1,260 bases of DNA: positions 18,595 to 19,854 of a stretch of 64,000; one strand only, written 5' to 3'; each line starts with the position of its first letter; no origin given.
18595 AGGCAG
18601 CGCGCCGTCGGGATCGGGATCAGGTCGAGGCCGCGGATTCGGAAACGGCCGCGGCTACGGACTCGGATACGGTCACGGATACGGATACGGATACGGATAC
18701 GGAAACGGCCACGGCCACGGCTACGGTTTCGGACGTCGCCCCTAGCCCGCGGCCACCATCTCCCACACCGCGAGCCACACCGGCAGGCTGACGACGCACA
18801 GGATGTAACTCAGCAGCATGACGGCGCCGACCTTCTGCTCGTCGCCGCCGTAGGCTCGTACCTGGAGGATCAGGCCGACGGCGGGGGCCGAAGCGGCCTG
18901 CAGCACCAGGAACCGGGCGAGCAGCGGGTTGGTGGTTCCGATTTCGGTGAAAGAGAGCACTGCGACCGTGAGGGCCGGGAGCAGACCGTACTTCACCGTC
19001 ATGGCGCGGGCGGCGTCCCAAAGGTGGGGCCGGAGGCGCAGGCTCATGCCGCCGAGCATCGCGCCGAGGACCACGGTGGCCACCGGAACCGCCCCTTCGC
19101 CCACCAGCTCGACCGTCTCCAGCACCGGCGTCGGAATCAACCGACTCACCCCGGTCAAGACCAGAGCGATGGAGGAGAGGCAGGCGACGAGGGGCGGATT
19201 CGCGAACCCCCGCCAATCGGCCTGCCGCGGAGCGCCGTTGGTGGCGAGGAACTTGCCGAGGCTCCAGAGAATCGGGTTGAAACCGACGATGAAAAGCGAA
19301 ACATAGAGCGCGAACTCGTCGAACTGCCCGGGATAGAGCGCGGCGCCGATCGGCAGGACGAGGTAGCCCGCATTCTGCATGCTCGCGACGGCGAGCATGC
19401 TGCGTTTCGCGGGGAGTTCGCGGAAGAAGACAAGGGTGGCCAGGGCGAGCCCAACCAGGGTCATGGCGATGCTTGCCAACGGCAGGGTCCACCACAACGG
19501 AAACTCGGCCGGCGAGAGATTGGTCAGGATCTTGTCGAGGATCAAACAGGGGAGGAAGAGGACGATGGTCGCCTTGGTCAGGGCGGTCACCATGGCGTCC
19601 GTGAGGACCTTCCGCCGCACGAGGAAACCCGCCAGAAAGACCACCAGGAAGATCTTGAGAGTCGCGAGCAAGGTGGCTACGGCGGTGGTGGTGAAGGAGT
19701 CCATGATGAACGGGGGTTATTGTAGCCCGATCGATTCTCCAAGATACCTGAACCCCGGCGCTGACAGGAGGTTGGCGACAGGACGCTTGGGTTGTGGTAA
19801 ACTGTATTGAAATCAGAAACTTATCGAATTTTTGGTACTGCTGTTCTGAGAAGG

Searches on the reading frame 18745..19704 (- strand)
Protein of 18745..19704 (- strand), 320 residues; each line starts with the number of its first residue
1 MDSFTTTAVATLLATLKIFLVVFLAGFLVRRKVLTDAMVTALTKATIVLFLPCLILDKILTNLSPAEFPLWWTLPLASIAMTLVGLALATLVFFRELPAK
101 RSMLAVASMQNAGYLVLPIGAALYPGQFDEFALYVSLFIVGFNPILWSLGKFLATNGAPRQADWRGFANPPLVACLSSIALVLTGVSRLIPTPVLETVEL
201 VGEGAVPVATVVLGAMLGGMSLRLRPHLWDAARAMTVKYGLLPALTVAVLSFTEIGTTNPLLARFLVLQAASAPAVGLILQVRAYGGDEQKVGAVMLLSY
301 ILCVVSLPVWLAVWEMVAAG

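Call 88: find_homologous_proteins(query=window:18745-19704:-, max_evalue=1e-40)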
Query window:18745-19704:- (320 aa): 498 proteins with E <= 1e-40 among 8000 candidates; the best 120 are listed.
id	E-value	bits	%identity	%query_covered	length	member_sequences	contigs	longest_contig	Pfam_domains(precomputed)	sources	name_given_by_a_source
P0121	1.7e-185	634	94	100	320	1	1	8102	PF03547.24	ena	-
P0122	4.4e-179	613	91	100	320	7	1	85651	PF03547.24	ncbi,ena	-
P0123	5.0e-178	609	91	96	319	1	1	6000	PF03547.24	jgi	-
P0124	8.2e-178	609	91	96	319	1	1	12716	PF03547.24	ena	-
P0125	5.8e-177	606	90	100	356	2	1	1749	PF03547.24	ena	-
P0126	8.5e-177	605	90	100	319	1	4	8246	PF03547.24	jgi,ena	-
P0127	1.5e-176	604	91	96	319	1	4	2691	PF03547.24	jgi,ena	-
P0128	6.8e-176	602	89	99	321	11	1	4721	PF03547.24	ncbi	-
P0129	1.2e-175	602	89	100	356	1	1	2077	PF03547.24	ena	-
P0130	1.1e-174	598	88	100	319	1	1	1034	PF03547.24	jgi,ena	-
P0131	1.5e-174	598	90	99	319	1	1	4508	PF03547.24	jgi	-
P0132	2.3e-174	597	88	100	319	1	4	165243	PF03547.24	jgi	-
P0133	8.8e-174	595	89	100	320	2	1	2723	PF03547.24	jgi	jgi:predicted permease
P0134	1.8e-173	594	89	99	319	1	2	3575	PF03547.24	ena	-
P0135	2.1e-173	594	88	100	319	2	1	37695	PF03547.24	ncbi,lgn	-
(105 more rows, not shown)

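Call 89: find_encoding_contigs(protein=P0121, flank=4000, max_places=1)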
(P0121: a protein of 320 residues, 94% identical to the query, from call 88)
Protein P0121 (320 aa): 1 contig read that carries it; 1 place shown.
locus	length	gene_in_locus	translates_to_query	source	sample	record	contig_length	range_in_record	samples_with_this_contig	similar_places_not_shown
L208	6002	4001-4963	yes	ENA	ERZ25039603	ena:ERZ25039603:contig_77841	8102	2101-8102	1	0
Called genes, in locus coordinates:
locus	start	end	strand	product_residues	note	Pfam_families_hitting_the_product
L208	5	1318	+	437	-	PF07603:Lcl_C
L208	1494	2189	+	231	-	PF07603:Lcl_C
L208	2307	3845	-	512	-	PF00930:DPPIV_N (faint), PF26550:Tricorn_2nd (faint), PF07676:PD40 (faint), PF26549:Tricorn_N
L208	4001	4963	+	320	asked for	PF03547:Mem_trans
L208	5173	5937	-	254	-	-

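Call 90: find_encoding_contigs(protein=P0122, flank=4000, max_places=1)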
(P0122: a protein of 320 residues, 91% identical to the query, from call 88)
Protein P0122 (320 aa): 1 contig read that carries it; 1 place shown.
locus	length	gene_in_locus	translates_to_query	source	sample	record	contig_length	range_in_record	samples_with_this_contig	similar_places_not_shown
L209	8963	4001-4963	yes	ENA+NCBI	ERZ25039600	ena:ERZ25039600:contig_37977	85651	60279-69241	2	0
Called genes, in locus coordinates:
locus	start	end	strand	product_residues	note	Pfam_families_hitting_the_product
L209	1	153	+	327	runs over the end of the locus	-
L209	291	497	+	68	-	PF07311:Dodecin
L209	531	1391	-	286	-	-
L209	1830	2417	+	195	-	-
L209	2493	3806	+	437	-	PF07603:Lcl_C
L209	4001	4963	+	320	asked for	PF03547:Mem_trans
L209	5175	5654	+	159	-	-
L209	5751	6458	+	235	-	PF10728:DUF2520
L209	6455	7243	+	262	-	PF02548:Pantoate_transf, PF13714:PEP_mutase (weak)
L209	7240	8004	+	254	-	PF02569:Pantoate_ligase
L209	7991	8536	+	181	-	PF02441:Flavoprotein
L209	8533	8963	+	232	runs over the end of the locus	PF04127:DFP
